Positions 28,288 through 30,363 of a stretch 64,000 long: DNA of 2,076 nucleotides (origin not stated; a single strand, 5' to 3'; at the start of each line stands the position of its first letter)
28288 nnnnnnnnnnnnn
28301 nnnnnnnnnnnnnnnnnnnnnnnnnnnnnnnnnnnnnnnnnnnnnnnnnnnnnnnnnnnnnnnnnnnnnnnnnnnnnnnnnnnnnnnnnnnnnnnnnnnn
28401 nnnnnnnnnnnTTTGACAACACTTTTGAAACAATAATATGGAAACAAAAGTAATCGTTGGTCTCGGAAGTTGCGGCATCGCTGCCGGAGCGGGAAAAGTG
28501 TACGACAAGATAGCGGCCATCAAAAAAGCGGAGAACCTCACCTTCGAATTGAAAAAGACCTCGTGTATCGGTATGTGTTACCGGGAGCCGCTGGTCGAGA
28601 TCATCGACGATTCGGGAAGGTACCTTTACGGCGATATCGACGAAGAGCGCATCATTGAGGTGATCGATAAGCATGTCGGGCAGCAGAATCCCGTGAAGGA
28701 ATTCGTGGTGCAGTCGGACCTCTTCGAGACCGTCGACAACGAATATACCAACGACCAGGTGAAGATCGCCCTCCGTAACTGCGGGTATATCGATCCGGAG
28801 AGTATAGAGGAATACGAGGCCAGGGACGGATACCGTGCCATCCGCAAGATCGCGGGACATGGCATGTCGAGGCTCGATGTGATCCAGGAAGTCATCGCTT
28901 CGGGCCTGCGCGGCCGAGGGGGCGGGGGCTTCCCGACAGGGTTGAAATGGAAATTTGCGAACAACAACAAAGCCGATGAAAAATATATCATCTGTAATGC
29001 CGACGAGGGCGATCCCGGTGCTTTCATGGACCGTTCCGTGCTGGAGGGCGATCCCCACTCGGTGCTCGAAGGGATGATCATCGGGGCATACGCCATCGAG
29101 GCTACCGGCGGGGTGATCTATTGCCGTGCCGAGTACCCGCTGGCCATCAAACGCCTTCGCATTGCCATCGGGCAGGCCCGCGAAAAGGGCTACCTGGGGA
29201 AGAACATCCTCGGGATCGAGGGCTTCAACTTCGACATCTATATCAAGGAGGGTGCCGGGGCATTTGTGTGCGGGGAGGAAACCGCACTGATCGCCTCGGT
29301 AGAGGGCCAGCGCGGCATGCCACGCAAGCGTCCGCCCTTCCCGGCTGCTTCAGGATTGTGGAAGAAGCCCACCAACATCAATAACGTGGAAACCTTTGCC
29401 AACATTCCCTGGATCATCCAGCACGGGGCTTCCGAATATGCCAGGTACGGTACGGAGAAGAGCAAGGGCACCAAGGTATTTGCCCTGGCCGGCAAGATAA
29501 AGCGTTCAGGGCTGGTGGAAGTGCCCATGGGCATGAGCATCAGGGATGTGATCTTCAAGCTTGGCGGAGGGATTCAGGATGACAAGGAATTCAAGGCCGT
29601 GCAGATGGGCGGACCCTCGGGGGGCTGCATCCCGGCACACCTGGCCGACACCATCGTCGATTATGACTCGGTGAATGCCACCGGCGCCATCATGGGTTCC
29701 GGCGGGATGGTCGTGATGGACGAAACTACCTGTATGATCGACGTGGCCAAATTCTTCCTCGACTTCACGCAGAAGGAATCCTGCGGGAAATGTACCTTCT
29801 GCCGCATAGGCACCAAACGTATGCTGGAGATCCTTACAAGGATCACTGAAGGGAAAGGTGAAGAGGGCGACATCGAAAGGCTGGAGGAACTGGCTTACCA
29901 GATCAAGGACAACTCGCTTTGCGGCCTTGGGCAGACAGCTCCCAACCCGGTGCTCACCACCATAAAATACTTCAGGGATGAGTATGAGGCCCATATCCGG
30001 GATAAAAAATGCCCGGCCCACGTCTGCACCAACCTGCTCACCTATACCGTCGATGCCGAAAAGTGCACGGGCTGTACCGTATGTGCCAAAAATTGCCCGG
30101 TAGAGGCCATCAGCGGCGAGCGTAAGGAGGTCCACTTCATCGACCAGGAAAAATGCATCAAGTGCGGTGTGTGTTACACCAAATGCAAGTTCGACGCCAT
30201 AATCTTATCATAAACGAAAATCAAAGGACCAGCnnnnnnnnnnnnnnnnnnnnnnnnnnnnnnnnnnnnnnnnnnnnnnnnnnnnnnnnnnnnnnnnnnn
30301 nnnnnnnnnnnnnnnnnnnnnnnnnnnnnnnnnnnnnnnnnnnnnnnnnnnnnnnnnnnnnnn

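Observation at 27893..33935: NuoE/NuoF-like pair plus a 1232-aa subunit in which a GltD-like NAD(P)H module is inserted into a NuoG/FdhA-like scaffold that lacks the catalytic Cys/Sec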

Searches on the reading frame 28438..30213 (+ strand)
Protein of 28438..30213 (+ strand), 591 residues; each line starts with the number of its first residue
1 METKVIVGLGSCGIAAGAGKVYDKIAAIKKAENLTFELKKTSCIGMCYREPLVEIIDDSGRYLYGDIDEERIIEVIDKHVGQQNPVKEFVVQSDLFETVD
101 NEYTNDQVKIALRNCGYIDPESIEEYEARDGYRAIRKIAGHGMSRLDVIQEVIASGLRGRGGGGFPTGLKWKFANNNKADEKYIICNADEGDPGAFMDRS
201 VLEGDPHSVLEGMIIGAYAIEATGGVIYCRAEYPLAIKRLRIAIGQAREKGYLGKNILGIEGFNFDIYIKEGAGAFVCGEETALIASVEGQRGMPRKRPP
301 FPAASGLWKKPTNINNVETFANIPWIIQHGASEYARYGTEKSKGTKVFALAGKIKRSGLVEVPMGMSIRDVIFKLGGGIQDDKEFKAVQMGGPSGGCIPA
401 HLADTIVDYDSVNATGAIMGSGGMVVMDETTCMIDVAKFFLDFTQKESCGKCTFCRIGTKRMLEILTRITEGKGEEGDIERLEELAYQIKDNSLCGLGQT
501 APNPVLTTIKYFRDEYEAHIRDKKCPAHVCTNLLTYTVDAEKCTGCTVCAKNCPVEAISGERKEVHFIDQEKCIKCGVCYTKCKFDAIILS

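Call 5: search_protein_families(library=pfam, proteins=[window:28438-30213:+], max_evalue=0.01)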
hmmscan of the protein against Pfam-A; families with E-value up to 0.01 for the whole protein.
window:28438-30213:+ (591 aa): 15 families
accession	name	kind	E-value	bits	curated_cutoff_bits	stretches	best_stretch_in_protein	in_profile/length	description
PF01512.22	Complex1_51K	-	7e-47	159.5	31.2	1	154-324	3-149/150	Nuo51 FMN-binding domain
PF10589.14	NADH_4Fe-4S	-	2e-36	124.1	23.5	1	435-519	1-85/85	NADH-ubiquinone oxidoreductase-F iron-sulfur binding region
PF00037.32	Fer4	-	9.5e-12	44.7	21.1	2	536-559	1-24/24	4Fe-4S binding domain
PF12837.12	Fer4_6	-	1.6e-07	31.4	25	2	537-558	3-24/24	4Fe-4S binding domain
PF13237.11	Fer4_10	-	9.4e-07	29.1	25.5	1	538-583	4-52/53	4Fe-4S dicluster domain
PF12838.12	Fer4_7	-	3.2e-06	28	27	1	542-587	1-52/52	4Fe-4S dicluster domain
PF14697.11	Fer4_21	-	3.8e-06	27.4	35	2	535-558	33-57/59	4Fe-4S dicluster domain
PF13187.11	Fer4_9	-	5.3e-06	26.8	27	1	542-587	1-51/52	4Fe-4S dicluster domain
PF12797.12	Fer4_2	-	1.3e-05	25.3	24.5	2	538-555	5-22/22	4Fe-4S binding domain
PF10531.15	SLBB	-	1.6e-05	25.1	27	1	348-395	2-52/55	SLBB domain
PF01257.25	2Fe-2S_thioredx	-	0.00033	21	24.8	1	29-78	98-143/145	Thioredoxin-like [2Fe-2S] ferredoxin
PF22461.2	SLBB_2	-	0.00041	20.8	27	1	348-394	3-51/79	SLBB domain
PF13459.11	Fer4_15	-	0.00057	21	22.4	0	537-555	2-21/66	4Fe-4S single cluster domain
PF13183.11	Fer4_8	-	0.0013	19.7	27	0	540-560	2-22/68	4Fe-4S dicluster domain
PF13484.11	Fer4_16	-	0.0033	18.6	30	1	542-564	1-23/66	4Fe-4S double cluster binding domain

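Call 6: search_protein_families(library=ncbifam, proteins=[window:28438-30213:+], max_evalue=0.001)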
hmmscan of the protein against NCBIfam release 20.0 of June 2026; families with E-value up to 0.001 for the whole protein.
window:28438-30213:+ (591 aa): 43 families (the best 25 are shown)
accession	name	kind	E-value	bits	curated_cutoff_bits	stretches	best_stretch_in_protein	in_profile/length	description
TIGR01959.1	nuoF_fam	equivalog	3e-148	493.6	558.65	1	119-520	10-410/410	NADH-quinone oxidoreductase subunit NuoF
NF010120.0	PRK13596.1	equivalog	1.4e-114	383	389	1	118-525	15-422/433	NADH-quinone oxidoreductase subunit NuoF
NF008436.0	PRK11278.1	equivalog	2.8e-112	375.9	749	1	119-529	23-435/448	NADH-quinone oxidoreductase subunit NuoF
TIGR04481.1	PR_assoc_PrdC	equivalog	3.4e-12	45.9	490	1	147-397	75-287/425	proline reductase-associated electron transfer protein PrdC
TIGR01944.1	rnfB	subfamily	2e-10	40.5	68.7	1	537-589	109-161/190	RnfABCDGE type electron transport complex subunit B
NF005415.0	PRK06991.1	equivalog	5.6e-10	39.3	281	1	537-589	81-133/284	electron transport complex subunit RsxB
NF058577.1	FdxA_fam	equivalog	9.8e-10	38.5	65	1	540-587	6-52/52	4Fe-4S ferredoxin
NF040864.1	HgcB_ferredoxin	equivalog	1.9e-09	37.2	99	1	531-588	4-61/93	mercury methylation ferredoxin HgcB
TIGR01945.1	rnfC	subfamily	5.5e-09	35.1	245.95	1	142-246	118-220/435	RnfABCDGE type electron transport complex subunit C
NF003475.0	PRK05113.1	equivalog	1e-08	35.3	203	1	537-589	109-161/190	electron transport complex subunit RsxB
NF005505.0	PRK07118.1-4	equivalog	1e-08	35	378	1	500-589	182-263/265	Fe-S cluster domain-containing protein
NF038196.1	ferrodoxin_EFR1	subfamily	1.1e-08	35.4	75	1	535-588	179-229/242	EFR1 family ferrodoxin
NF041836.1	rnfB_Methano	equivalog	1.1e-08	34.9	445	1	500-589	182-263/265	Rnf electron transport complex subunit RnfB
TIGR02700.1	flavo_MJ0208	hypoth_equivalog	1.1e-08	34.6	251.35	1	531-589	138-195/234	dihydromethanopterin reductase (acceptor)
NF045874.1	Vhu_polyferre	exception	2.2e-08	33.3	600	1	540-590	127-176/381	F420-non-reducing hydrogenase associated-polyferredoxin VhuB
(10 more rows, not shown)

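Call 13: search_solved_structures(query=window:28438-30213:+, max_evalue=1e-30, show_alignments=2)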
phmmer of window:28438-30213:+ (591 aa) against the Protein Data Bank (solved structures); distinct sequences matched with E-value up to 1e-30: 63 (the best 60 are shown).
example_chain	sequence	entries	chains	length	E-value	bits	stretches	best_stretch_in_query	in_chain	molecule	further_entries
8oh5_B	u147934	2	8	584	5e-263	877.3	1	4-590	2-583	NAD-reducing hydrogenase subunit HoxF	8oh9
9bov_B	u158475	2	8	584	1.3e-257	859.3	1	4-588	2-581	NADH dehydrogenase (Quinone)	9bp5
9n5u_B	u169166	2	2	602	2.1e-256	855.4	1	5-589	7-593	NfnB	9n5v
7t2r_B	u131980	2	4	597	9.1e-229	764.1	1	15-588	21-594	NiFe hydrogenase subunit B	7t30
7q4v_B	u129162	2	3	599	1.2e-218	730.7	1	36-588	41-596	Iron hydrogenase HydB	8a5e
7q4w_B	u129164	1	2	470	3.3e-207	692.9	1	123-588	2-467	Iron hydrogenase HydB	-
8a6t_B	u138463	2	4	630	4.3e-204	682.6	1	36-588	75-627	Electron bifurcating hydrogenase subunit HydB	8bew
7p5h_B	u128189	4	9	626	6.1e-187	626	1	28-589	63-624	Fe-hydrogenase, subunit beta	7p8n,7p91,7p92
9mqx_B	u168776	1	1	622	1.7e-181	608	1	27-588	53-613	NADH:ubiquinone oxidoreductase, NADH-binding (51 kD) subunit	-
6vw7_B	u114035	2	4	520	5.9e-120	404.8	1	4-516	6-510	NAD-dependent formate dehydrogenase beta subunit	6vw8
2fug_1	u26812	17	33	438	1.1e-112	380.8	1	123-524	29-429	NADH-quinone oxidoreductase chain 1 | NADH-QUINONE OXIDOREDUCTASE SUBUNIT 1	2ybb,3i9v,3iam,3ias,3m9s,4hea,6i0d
9wxb_C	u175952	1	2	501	3e-108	366.2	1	8-516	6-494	Formate dehydrogenase beta subunit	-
6tg9_B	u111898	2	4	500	3.9e-107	362.5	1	32-516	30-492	Formate dehydrogenase subunit beta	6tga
6hl2_B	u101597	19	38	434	2.7e-106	359.7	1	109-521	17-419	NADH-quinone oxidoreductase subunit F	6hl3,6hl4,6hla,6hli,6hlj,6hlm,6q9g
7q5y_C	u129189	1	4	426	3e-106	359.6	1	109-520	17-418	NADH-quinone oxidoreductase subunit F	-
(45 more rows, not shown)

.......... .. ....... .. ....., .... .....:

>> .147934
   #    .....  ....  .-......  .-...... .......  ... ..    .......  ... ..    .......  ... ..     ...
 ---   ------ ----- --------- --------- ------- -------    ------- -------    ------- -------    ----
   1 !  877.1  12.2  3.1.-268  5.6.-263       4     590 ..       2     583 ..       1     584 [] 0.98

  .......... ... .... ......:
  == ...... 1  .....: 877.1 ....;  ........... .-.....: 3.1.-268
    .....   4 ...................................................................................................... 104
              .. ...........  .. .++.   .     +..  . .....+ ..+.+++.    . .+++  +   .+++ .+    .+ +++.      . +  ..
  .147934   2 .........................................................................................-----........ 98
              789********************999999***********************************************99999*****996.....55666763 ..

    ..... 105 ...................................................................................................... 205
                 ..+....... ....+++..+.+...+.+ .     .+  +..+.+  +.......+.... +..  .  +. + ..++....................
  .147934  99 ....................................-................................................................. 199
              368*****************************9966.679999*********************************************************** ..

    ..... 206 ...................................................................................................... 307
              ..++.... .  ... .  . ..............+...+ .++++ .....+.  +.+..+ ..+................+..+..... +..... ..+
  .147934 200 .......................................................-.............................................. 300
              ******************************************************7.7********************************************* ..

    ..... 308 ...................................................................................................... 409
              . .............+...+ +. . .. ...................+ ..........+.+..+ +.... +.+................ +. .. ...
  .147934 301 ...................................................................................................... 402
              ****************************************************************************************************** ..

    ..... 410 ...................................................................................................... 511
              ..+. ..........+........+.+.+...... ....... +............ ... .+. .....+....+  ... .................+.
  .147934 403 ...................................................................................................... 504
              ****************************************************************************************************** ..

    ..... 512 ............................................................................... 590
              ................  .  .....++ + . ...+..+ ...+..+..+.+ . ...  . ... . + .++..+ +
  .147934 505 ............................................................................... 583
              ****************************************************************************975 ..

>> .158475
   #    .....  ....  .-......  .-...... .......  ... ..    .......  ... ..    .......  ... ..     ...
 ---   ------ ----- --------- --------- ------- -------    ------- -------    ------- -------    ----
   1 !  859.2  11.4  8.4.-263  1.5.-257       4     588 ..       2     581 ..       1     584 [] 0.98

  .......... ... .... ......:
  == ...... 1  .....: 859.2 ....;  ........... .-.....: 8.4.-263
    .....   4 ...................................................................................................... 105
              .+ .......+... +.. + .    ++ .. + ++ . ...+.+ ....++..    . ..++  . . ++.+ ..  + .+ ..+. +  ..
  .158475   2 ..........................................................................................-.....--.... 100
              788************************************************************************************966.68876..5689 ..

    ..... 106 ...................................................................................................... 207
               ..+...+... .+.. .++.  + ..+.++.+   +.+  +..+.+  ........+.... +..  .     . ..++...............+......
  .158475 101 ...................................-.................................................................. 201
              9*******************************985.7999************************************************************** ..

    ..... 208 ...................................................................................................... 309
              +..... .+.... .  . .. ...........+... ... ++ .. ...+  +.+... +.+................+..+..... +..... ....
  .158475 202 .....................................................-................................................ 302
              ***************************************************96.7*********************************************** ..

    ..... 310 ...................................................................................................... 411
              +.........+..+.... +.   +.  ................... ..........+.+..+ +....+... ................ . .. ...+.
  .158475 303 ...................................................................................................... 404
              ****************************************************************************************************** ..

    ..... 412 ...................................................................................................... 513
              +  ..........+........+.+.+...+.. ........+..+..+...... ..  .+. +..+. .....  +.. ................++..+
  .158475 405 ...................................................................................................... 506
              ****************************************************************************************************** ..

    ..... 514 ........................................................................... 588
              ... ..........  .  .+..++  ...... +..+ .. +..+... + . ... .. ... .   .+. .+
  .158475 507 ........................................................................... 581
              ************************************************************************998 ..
